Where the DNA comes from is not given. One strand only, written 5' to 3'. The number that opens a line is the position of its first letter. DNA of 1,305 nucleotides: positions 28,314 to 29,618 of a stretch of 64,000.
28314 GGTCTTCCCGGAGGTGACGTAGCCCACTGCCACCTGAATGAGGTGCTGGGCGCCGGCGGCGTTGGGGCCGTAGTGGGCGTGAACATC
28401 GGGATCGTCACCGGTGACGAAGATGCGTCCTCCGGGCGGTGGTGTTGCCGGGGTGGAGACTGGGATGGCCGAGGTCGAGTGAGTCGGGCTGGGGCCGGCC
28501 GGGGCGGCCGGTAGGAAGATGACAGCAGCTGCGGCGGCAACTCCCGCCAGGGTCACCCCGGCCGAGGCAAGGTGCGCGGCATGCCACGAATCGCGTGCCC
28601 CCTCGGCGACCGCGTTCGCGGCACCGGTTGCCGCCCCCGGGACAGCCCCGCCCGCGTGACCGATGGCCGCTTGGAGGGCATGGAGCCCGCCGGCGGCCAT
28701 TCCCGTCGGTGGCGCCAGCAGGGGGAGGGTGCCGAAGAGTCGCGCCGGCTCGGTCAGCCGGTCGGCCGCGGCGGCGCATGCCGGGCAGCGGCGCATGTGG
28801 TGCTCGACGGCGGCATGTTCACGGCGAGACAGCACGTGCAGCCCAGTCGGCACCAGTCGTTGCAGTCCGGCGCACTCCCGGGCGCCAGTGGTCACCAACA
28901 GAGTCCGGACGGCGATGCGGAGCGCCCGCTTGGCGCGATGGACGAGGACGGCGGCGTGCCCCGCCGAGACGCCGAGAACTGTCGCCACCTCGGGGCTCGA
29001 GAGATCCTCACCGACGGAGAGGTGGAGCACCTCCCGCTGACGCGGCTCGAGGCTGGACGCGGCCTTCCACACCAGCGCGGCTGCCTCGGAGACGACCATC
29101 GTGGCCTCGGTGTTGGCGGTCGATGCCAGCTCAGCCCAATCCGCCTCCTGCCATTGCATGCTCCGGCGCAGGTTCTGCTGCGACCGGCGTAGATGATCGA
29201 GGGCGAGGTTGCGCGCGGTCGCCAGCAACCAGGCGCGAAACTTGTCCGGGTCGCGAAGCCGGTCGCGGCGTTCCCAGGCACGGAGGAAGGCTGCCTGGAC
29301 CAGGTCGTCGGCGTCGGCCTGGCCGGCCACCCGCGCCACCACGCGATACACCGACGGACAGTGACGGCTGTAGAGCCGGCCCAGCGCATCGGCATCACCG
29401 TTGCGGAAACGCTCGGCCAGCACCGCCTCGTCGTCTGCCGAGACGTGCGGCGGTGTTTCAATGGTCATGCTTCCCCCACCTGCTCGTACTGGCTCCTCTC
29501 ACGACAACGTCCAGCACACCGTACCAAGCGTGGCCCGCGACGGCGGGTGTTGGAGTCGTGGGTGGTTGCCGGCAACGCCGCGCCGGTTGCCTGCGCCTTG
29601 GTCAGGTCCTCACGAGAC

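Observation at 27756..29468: ECF sigma factor, ZAS anti-sigma motif, TM helix and an extracytoplasmic sensor domain in one polypeptide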

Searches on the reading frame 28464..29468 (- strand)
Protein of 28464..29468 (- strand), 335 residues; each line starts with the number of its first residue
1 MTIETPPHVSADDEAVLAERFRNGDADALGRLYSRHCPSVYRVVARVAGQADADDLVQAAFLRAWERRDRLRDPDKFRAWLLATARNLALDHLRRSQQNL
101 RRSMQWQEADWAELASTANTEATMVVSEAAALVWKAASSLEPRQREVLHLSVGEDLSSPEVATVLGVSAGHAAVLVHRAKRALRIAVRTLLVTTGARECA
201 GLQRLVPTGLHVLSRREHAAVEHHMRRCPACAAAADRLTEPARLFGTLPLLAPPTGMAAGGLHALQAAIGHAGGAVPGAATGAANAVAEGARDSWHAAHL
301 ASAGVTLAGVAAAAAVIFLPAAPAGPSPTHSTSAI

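Call 42: search_solved_structures(query=window:28464-29468:-, max_evalue=0.01, show_alignments=2)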
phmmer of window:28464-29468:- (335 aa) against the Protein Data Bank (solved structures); distinct sequences matched with E-value up to 0.01: 24.
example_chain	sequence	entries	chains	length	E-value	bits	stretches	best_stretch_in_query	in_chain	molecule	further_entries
6dxo_A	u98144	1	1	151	4.7e-16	62.3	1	17-99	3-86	RNA polymerase ECF-subfamily sigma factor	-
6dv9_F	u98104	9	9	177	6.6e-13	51.9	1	26-193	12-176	ECF RNA polymerase sigma factor SigL | RNA polymerase sigma factor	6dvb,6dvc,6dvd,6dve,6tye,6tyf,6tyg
5wuq_A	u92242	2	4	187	2.2e-12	50.2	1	20-189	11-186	ECF RNA polymerase sigma factor SigW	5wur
1or7_A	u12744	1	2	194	2.7e-12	49.9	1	14-190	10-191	RNA polymerase sigma-E factor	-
6jbq_F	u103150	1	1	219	5.4e-12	48.9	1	14-190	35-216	ECF RNA polymerase sigma-E factor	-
4cxf_A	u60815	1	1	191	6.7e-12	48.6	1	12-183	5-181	RNA POLYMERASE SIGMA FACTOR CNRH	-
9m9d_F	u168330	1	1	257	8.4e-12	48.3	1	31-185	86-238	ECF RNA polymerase sigma factor SigE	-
9m9e_F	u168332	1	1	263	9e-12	48.2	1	31-185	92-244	ECF RNA polymerase sigma factor SigE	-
9m98_F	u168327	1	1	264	9.1e-12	48.2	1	31-185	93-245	ECF RNA polymerase sigma factor SigE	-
8z6g_B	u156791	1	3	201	5.8e-10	42.3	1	13-191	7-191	RNA polymerase sigma factor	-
6in7_B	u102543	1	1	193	6.1e-10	42.2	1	13-191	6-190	RNA polymerase sigma-H factor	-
2o7g_A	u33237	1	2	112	1.3e-08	37.8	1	10-100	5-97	Probable RNA polymerase sigma-C factor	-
2map_A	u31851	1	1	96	3.4e-08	36.5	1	14-95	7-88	RNA polymerase sigma factor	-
2mao_A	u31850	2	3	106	3.9e-08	36.3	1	14-96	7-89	RNA polymerase sigma factor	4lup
7qh5_A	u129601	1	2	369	6.5e-08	35.5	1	18-101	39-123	RNA polymerase sigma factor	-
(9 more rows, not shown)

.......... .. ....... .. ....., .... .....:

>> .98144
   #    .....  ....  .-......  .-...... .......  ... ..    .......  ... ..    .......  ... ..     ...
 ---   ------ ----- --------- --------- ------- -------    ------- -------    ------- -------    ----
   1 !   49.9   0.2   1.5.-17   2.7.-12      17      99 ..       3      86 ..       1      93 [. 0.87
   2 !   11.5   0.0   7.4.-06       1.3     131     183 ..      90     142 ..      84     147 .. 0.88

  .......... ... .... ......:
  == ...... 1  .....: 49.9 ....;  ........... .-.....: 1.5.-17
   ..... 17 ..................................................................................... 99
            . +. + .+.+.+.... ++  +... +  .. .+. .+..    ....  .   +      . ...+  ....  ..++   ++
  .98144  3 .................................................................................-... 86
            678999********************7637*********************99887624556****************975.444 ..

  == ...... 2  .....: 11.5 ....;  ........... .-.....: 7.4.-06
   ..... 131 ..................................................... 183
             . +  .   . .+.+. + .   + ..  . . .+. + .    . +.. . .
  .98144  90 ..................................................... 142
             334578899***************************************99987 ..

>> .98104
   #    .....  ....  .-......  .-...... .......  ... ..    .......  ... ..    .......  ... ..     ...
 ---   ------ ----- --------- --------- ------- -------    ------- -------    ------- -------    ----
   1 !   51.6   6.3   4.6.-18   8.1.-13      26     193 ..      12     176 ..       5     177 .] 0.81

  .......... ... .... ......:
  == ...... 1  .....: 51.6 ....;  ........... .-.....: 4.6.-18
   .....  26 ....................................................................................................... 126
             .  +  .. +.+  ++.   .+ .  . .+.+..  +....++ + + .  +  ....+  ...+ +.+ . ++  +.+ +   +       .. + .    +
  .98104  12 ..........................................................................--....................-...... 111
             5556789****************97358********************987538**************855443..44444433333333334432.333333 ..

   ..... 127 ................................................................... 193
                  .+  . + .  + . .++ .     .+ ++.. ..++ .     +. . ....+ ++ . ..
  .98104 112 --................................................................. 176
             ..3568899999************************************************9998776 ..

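Call 49: search_protein_representatives(protein=window:28464-29468:-)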
Query: 335 residues. Proteins with E-value up to 0.001 (for the whole library): 106392; up to 1e-10: 8734; up to 1e-30: 111. The best 150 are listed.
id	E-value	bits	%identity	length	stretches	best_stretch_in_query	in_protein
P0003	5.7e-110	383.9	64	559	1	1-329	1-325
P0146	1.0e-55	205.8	45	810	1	14-327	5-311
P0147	1.2e-54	202.3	50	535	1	14-258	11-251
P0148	8.7e-54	199.4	45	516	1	11-329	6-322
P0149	6.3e-53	196.6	46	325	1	11-280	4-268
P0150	6.9e-53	196.4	46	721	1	13-317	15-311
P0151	1.9e-52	195.0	44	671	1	13-326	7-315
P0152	6.1e-52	193.3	45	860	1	14-313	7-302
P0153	7.3e-52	193.1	44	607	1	3-329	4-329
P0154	1.3e-51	192.3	48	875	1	10-291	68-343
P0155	1.4e-51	192.2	45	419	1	13-288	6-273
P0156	1.4e-51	192.2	43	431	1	14-326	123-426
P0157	8.7e-51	189.5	42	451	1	14-329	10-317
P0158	1.1e-50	189.2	43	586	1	6-329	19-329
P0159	6.6e-49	183.4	46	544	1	3-264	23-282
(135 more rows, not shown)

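Call 54: search_protein_families(library=pfam, alignment_id=A6, max_evalue=0.001)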
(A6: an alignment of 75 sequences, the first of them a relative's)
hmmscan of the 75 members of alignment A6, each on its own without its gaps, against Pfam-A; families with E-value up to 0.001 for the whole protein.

A. member 1, P0146 (810 aa): 3 families
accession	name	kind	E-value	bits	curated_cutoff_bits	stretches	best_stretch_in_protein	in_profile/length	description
PF04542.20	Sigma70_r2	-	7.4e-14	51.7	24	1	23-90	1-70/71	Sigma-70 region 2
PF08281.18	Sigma70_r4_2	-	0.00027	21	25.7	0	120-170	4-54/54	Sigma-70, region 4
PF04545.22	Sigma70_r4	-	0.001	19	24.1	0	125-170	3-48/50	Sigma-70, region 4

B. families by the number of members that match (of 75 scanned): 45 families (the first 25 are shown)
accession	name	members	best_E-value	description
PF04542.20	Sigma70_r2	75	2.1e-18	Sigma-70 region 2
PF08281.18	Sigma70_r4_2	56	5.8e-10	Sigma-70, region 4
PF04545.22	Sigma70_r4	17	2.6e-06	Sigma-70, region 4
PF07638.17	Sigma70_ECF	12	5.5e-06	ECF sigma factor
PF13490.11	zf-HC2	7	2.3e-05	Putative zinc-finger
PF19190.6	BACON_2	5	3.1e-08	Viral BACON domain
PF22029.2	PhyR_sigma2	5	0.00032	Sigma2 domain of PhyR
PF14870.12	PSII_BNR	4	5.9e-08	Photosynthesis system II assembly factor YCF48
PF15902.12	Sortilin-Vps10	4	3.4e-06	Sortilin, neurotensin receptor 3,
PF24684.1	Vgb_lyase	2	1.1e-108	Virginiamycin B lyase family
PF17963.7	Big_9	2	4.2e-51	Bacterial Ig domain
PF17892.7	Cadherin_5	2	2.9e-41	Cadherin-like domain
PF17803.7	Cadherin_4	2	2.9e-25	Bacterial cadherin-like domain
PF13229.12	Beta_helix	2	7.6e-16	Right handed beta helix region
PF00028.23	Cadherin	2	7.6e-16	Cadherin domain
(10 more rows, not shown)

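Call 58: find_related_loci(query=A8, collection=genome_contigs, flank=3000)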
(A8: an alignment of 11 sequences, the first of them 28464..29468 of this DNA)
Query A8 (335 aa) in genome_contigs; peptide patterns used: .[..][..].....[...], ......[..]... (x = any residue, [..] = any of these).
55 stretches matched a pattern; 37 encode a relative of the query (tblastn E <= 1e-3); 37 distinct loci.
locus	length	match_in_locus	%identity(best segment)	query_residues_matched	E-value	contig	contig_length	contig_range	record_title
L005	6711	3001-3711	49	17-257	8e-61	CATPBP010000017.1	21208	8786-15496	MAG: Candidatus Dormibacteraeota bacterium isolate S106_Bin_1 genome assembly, contig: S106_000000008109, whole genome s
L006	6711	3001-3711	49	17-257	1e-60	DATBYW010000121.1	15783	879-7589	MAG TPA_asm: Candidatus Dormiibacterota bacterium isolate SMAG_U7603 k141_463244, whole genome shotgun sequence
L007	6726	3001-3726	48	9-253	2e-55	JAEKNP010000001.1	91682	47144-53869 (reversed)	MAG: Candidatus Nephthysia bennettiae isolate SB9753_S6_5 NODE_60_length_91682_cov_21.500377, whole genome shotgun seque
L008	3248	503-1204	47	9-248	7e-55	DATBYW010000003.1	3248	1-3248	MAG TPA_asm: Candidatus Dormiibacterota bacterium isolate SMAG_U7603 k141_1861497, whole genome shotgun sequence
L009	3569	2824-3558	47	14-261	2e-54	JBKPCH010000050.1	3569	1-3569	MAG: Candidatus Dormiibacterota bacterium isolate GB_EKS_MAG_00057 GB_EKS_000000073603, whole genome shotgun sequence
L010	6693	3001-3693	47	14-248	9e-54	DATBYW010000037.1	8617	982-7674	MAG TPA_asm: Candidatus Dormiibacterota bacterium isolate SMAG_U7603 k141_12314, whole genome shotgun sequence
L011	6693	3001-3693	46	14-248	3e-53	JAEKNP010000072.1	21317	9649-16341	MAG: Candidatus Nephthysia bennettiae isolate SB9753_S6_5 NODE_544_length_21317_cov_21.479400, whole genome shotgun sequ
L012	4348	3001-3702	46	9-248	9e-53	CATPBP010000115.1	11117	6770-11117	MAG: Candidatus Dormibacteraeota bacterium isolate S106_Bin_1 genome assembly, contig: S106_000000029464, whole genome s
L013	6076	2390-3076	46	7-239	1e-52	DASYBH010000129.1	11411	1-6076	MAG TPA_asm: Candidatus Dormiibacterota bacterium isolate SMAG_U4902 k141_413500, whole genome shotgun sequence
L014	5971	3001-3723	43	17-261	4e-51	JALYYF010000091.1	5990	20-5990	MAG: Candidatus Dormiibacterota bacterium isolate KAP bin32 SD1490-92_k127_739631, whole genome shotgun sequence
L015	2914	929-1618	43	16-250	7e-51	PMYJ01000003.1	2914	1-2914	MAG: Candidatus Dormiibacterota bacterium isolate fen_839 73.20110800_E2D.52_contig_504645, whole genome shotgun sequenc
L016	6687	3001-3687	46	14-248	4e-48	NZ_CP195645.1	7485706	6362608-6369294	Actinokineospora sp. HUAS TT18 chromosome, complete genome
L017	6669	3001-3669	45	17-241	4e-46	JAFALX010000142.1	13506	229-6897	MAG: Candidatus Dormiibacterota bacterium isolate CP_BE_RX_48 BE_RX_k147_1165368, whole genome shotgun sequence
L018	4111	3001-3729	40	1-248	3e-44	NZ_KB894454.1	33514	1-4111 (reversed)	Actinokineospora enzanensis DSM 44649 C503DRAFT_scaffold00052.52, whole genome shotgun sequence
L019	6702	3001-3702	43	14-253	4e-44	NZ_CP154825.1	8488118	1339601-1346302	Actinokineospora auranticolor strain DSM 44650 chromosome, complete genome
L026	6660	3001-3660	44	24-248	3e-40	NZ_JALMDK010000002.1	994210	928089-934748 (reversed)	Crossiella sp. S99.2 NODE_2_length_994210_cov_212.237530, whole genome shotgun sequence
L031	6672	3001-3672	39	14-248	1e-36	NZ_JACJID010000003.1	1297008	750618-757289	Kutzneria viridogrisea strain DSM 43850 Ga0436927_03, whole genome shotgun sequence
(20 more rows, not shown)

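Call 65: find_homologous_proteins(query=A7, max_evalue=1e-10)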
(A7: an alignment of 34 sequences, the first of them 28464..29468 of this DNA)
Query A7 (34 sequences) (335 aa, profile of the alignment): 4630 proteins with E <= 1e-10 among 8000 candidates; the best 120 are listed.
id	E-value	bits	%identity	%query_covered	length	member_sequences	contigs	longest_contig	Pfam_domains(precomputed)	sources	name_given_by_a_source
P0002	1.1e-135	472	84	99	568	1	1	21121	PF04545.23,PF04542.21,PF08281.19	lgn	-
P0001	2.2e-131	458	100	100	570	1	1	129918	PF07638.18,PF04545.23,PF04542.21,PF08281.19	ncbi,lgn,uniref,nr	ncbi:MAG: sigma-70 family RNA polymerase sigma factor [Candidatus Dormibacteraeota bacterium]|uniref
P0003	3.7e-129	451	63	90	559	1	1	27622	PF04545.23,PF04542.21,PF08281.19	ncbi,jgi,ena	-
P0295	5.5e-92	328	31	76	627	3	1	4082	PF04542.21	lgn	-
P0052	7.1e-92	328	30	73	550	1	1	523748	PF04542.21,PF00188.33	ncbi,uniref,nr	ncbi:hypothetical protein AAW14_01205 [Streptomyces hygroscopicus]|uniref:sigma-70 family RNA polyme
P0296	8.3e-92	327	31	76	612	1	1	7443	PF04542.21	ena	-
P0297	3.6e-90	322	30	84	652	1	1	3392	PF04542.21,PF08281.19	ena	-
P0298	5.6e-90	321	30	84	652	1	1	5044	PF04542.21,PF08281.19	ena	-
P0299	3.0e-89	319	30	92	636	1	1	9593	PF04542.21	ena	-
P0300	7.0e-88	314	30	84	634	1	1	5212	PF04542.21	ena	-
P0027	9.9e-81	291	40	68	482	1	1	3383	PF04542.21,PF08281.19,PF00188.33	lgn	-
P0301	1.6e-79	287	30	75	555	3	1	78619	PF04542.21,PF00188.33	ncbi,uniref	ncbi:sigma-70 family RNA polymerase sigma factor [Streptomyces sp. NPDC001634]|uniref:sigma-70 famil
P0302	1.7e-78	283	31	73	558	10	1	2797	PF04542.21,PF00188.33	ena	-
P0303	3.8e-78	282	31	81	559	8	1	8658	PF04542.21,PF00188.33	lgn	-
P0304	7.7e-78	281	32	76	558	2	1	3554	PF04542.21,PF00188.33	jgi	jgi:RNA polymerase sigma factor (sigma-70 family)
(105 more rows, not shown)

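Call 70: search_protein_families(library=pfam, proteins=[L016:2123-2860:-, L018:2188-2907:-, L026:2030-2782:-, L031:2178-2876:-, L016:2980-4341:+, L031:2989-4293:+, L014:2899-4695:+, L026:2773-4329:+], max_evalue=0.01)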
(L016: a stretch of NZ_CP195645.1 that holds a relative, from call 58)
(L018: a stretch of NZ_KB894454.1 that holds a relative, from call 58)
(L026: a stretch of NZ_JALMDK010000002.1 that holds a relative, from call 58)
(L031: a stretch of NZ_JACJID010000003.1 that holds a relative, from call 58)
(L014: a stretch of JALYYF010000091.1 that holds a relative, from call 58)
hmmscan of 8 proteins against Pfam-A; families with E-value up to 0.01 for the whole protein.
L016:2123-2860:- (245 aa): 1 family
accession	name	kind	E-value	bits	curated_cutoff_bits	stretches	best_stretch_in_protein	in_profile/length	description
PF00188.32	CAP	-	3.3e-28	99.3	21.1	1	129-242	3-117/117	Cysteine-rich secretory protein family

L018:2188-2907:- (239 aa): 1 family
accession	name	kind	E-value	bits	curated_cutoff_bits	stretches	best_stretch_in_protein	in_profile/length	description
PF00188.32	CAP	-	5.6e-29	101.8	21.1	1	121-236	1-117/117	Cysteine-rich secretory protein family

L026:2030-2782:- (250 aa): 1 family
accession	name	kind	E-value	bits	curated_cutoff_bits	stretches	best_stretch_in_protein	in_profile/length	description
PF00188.32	CAP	-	6.7e-29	101.5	21.1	1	133-247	2-117/117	Cysteine-rich secretory protein family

L031:2178-2876:- (232 aa): 1 family
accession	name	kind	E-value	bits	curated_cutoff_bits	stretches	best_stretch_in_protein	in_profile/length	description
PF00188.32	CAP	-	1.1e-28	100.9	21.1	1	114-229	1-117/117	Cysteine-rich secretory protein family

L016:2980-4341:+ (453 aa): 5 families
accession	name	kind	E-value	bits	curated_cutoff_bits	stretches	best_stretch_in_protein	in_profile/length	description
PF04542.20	Sigma70_r2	-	3.3e-18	65.7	24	1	26-90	1-67/71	Sigma-70 region 2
PF00188.32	CAP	-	7.1e-08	33.7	21.1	1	340-450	3-117/117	Cysteine-rich secretory protein family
PF08281.18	Sigma70_r4_2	-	0.00013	22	25.7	1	121-171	4-54/54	Sigma-70, region 4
PF13490.11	zf-HC2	-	0.00049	20.6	22.2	1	200-220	15-35/35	Putative zinc-finger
PF04545.22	Sigma70_r4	-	0.005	16.8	24.1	1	126-171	3-48/50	Sigma-70, region 4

L031:2989-4293:+ (434 aa): 7 families
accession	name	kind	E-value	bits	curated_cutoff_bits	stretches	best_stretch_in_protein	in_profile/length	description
PF04542.20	Sigma70_r2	-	5.4e-18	65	24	1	23-88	1-68/71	Sigma-70 region 2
PF00188.32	CAP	-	4.8e-09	37.5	21.1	1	323-429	3-115/117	Cysteine-rich secretory protein family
PF08281.18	Sigma70_r4_2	-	2.4e-05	24.3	25.7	1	112-163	3-54/54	Sigma-70, region 4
PF22029.2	PhyR_sigma2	-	3.9e-05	24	27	1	33-78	10-55/55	Sigma2 domain of PhyR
PF21827.1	New_glue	-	4.9e-05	23.4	31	1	276-319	30-72/94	New glue protein family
PF04545.22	Sigma70_r4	-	0.00035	20.5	24.1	1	118-163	3-48/50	Sigma-70, region 4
PF07638.17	Sigma70_ECF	-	0.00096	19.5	21.1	1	6-162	5-178/185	ECF sigma factor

L014:2899-4695:+ (598 aa): 3 families
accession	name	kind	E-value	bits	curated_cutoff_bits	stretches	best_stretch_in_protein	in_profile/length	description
PF04542.20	Sigma70_r2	-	1.5e-17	63.5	24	1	50-118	1-71/71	Sigma-70 region 2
PF08281.18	Sigma70_r4_2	-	0.0022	18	25.7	1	146-197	3-54/54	Sigma-70, region 4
PF13490.11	zf-HC2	-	0.0095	16.5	22.2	1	227-246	16-35/35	Putative zinc-finger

L026:2773-4329:+ (518 aa): 4 families
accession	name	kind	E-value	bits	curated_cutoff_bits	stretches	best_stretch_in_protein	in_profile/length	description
PF04542.20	Sigma70_r2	-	2.4e-18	66.1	24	1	85-149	1-67/71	Sigma-70 region 2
PF00188.32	CAP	-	1e-12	49.4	21.1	1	405-515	3-117/117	Cysteine-rich secretory protein family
PF08281.18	Sigma70_r4_2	-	2.6e-05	24.2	25.7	1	180-231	3-54/54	Sigma-70, region 4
PF13490.11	zf-HC2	-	0.00026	21.4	22.2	0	261-280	16-35/35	Putative zinc-finger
